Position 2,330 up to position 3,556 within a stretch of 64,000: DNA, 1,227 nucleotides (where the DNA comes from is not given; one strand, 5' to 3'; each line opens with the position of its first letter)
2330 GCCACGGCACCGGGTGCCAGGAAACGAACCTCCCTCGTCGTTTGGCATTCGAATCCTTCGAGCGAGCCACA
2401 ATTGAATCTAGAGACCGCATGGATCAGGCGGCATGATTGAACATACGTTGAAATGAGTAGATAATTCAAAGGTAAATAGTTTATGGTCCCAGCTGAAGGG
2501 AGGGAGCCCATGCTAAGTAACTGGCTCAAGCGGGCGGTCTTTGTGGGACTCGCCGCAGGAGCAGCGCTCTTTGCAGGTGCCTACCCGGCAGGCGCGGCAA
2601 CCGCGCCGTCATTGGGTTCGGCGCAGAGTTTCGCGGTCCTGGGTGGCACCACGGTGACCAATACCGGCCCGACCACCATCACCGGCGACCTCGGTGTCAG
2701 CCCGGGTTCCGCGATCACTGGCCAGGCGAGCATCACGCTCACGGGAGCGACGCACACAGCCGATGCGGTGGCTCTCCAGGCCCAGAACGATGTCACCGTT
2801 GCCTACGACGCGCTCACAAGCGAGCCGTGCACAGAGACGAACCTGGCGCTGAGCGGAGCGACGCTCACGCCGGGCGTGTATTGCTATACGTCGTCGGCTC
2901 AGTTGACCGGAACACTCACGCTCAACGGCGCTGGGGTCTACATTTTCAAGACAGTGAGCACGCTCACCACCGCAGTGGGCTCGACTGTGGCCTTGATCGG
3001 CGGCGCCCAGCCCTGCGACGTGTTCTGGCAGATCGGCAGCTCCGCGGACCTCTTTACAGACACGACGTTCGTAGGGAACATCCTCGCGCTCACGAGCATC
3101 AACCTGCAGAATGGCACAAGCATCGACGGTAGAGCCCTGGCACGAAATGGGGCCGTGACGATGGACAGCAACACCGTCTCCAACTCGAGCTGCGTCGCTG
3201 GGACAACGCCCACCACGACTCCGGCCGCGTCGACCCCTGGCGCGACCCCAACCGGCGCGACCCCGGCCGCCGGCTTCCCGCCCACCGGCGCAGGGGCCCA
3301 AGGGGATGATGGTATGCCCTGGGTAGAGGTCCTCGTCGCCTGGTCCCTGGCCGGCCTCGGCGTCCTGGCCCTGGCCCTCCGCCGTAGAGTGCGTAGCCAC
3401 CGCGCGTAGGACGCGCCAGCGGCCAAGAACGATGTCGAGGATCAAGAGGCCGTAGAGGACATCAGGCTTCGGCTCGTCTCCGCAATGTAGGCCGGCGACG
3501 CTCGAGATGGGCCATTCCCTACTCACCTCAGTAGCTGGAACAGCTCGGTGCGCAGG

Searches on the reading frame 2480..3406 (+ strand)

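Call 45: search_protein_families(library=pfam, proteins=[window:2480-3406:+], max_evalue=0.001)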
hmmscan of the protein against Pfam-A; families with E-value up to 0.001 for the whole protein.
window:2480-3406:+ (309 aa): 1 family
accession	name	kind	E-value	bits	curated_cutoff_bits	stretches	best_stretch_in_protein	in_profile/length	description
PF11999.13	Ice_binding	-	1.5e-52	178.7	28.7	1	53-233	1-207/208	Ice-binding-like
